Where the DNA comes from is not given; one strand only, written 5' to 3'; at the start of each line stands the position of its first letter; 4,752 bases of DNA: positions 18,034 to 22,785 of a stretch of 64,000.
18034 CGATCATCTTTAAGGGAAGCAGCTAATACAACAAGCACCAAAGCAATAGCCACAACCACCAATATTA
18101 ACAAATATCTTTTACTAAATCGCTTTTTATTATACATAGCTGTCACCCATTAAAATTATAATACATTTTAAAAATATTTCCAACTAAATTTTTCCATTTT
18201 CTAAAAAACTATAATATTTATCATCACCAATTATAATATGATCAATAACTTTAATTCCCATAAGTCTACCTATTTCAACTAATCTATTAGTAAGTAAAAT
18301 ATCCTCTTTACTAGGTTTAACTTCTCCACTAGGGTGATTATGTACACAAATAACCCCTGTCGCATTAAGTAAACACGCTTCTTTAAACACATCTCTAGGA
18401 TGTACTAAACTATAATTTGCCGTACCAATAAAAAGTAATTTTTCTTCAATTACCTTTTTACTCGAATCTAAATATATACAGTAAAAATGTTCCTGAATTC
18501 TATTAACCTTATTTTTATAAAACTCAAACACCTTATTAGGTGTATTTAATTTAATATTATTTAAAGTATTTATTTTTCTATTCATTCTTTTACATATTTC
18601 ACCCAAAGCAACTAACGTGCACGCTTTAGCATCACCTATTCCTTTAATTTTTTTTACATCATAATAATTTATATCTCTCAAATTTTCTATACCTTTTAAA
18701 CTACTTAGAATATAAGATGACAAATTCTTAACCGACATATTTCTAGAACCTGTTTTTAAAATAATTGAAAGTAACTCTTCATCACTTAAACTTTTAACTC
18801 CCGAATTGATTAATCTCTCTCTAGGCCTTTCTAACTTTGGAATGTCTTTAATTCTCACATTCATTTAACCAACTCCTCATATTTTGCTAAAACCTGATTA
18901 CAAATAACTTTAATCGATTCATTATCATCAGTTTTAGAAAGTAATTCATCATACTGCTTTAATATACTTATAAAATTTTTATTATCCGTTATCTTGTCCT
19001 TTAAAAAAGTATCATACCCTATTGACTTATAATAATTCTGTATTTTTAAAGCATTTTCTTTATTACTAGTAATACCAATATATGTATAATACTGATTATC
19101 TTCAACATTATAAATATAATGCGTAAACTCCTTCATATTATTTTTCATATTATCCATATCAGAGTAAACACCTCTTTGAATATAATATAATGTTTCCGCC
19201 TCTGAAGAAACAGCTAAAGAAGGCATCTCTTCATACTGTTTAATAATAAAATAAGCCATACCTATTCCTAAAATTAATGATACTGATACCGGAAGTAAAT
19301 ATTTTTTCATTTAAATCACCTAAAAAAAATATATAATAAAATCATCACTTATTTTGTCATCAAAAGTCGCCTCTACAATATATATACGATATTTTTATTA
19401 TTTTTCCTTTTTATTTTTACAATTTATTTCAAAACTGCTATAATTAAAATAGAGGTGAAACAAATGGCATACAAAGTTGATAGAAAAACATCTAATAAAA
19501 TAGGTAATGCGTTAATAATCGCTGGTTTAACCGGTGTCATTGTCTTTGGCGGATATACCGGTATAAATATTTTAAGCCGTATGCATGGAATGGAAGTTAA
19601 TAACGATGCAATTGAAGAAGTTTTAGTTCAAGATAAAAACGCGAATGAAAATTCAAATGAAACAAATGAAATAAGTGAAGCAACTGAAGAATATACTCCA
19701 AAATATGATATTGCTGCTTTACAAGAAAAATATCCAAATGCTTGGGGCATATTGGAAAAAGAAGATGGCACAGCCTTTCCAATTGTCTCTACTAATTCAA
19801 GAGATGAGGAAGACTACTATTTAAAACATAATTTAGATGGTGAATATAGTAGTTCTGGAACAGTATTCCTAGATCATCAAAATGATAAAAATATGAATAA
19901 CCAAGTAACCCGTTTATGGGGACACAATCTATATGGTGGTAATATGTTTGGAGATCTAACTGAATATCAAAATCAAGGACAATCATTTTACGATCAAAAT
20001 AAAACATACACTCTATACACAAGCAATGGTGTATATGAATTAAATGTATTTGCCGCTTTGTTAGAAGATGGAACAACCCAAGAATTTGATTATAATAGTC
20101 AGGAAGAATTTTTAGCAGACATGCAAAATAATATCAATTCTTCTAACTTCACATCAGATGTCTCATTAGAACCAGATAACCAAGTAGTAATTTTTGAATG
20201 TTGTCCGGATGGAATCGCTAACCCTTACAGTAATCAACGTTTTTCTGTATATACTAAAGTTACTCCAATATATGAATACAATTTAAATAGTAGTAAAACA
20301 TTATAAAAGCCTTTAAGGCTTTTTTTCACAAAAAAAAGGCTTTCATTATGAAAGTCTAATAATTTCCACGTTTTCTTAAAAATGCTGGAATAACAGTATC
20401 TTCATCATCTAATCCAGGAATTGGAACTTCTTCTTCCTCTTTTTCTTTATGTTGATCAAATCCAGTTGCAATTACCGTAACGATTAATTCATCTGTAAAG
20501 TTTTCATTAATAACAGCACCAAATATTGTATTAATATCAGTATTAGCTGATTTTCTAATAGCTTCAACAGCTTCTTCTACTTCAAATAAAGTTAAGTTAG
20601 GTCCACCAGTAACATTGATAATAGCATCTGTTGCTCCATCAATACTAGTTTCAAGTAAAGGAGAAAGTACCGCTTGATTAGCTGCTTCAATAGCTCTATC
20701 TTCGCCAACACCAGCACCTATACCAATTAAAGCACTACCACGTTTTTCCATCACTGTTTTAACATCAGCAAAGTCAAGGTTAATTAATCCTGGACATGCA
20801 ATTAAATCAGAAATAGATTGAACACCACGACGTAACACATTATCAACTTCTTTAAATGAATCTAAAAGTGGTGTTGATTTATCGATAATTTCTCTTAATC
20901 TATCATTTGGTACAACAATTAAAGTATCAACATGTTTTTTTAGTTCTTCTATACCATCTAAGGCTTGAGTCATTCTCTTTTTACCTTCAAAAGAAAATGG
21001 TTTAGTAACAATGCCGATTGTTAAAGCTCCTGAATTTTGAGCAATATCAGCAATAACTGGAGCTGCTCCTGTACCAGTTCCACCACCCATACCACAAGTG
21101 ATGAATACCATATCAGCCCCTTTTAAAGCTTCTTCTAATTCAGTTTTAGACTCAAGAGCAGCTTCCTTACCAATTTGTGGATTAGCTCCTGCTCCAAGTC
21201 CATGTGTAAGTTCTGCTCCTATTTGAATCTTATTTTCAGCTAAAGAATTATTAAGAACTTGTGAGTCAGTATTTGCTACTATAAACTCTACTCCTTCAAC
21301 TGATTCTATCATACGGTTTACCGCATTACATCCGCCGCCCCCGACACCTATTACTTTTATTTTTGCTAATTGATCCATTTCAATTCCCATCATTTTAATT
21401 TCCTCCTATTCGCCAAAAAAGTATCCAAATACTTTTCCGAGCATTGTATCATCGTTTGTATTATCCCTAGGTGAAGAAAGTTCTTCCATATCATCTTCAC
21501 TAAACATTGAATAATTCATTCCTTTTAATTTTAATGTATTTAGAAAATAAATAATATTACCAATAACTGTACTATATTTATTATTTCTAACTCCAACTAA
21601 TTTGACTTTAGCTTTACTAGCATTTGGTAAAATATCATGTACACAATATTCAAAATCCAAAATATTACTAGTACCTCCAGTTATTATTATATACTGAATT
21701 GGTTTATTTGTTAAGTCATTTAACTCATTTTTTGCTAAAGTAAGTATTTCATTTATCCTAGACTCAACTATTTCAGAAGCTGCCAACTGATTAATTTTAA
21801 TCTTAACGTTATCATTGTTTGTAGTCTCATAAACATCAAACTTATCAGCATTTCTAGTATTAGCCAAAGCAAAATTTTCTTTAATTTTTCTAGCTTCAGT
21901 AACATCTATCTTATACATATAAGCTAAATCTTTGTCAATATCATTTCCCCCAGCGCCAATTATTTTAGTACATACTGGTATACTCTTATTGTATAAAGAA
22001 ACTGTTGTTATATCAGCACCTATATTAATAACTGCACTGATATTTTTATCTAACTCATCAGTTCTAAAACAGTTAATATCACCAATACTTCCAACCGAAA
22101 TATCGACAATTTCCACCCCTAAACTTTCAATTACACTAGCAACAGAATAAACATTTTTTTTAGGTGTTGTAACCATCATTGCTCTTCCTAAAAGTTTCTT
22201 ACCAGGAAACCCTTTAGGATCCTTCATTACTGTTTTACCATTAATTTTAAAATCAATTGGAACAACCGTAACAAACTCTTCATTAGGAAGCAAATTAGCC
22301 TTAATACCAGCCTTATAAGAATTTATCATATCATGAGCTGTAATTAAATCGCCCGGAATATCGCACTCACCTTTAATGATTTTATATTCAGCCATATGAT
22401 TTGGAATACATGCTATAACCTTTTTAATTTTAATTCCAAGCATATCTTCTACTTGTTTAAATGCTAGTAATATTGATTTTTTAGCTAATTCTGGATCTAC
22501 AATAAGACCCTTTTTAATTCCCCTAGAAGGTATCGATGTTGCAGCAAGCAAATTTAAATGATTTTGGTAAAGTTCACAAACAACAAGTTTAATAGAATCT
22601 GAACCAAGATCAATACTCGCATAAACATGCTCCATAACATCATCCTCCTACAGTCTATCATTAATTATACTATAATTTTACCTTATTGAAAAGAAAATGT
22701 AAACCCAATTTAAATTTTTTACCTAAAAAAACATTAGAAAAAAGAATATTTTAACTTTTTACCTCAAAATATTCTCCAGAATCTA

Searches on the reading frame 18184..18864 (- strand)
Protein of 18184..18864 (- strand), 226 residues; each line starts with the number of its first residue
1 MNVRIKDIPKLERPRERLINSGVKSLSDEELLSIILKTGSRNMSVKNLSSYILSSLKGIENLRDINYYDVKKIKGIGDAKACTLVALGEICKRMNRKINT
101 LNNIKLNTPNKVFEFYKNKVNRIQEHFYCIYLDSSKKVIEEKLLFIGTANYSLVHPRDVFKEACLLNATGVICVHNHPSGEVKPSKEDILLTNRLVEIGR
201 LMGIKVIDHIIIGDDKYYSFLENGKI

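Call 83: search_protein_families(library=pfam, proteins=[window:18184-18864:-], max_evalue=0.00001)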
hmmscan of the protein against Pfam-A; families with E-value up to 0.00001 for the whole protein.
window:18184-18864:- (226 aa): 2 families
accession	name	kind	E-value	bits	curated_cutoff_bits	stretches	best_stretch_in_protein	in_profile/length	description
PF04002.20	RadC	-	2.3e-43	147.4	22.1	1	107-224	2-120/121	RadC-like JAB domain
PF20582.4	UPF0758_N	-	1.5e-24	86.3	27.1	1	5-82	1-77/77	UPF0758 N-terminal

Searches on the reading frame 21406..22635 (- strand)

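Call 83: search_protein_families(library=pfam, proteins=[window:21406-22635:-], max_evalue=0.00001)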
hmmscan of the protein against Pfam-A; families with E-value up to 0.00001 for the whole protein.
window:21406-22635:- (409 aa): 3 families
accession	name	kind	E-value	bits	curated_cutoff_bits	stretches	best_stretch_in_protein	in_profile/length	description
PF14450.12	FtsA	-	1.8e-19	70.8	31.8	1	201-359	1-127/127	Cell division protein FtsA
PF11104.14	PilM_2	-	3.5e-09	36.5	27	1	8-289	2-271/340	Type IV pilus assembly protein PilM;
PF02491.25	SHS2_FTSA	-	5.6e-07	30.3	25.4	1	88-156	10-79/79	SHS2 domain inserted in FTSA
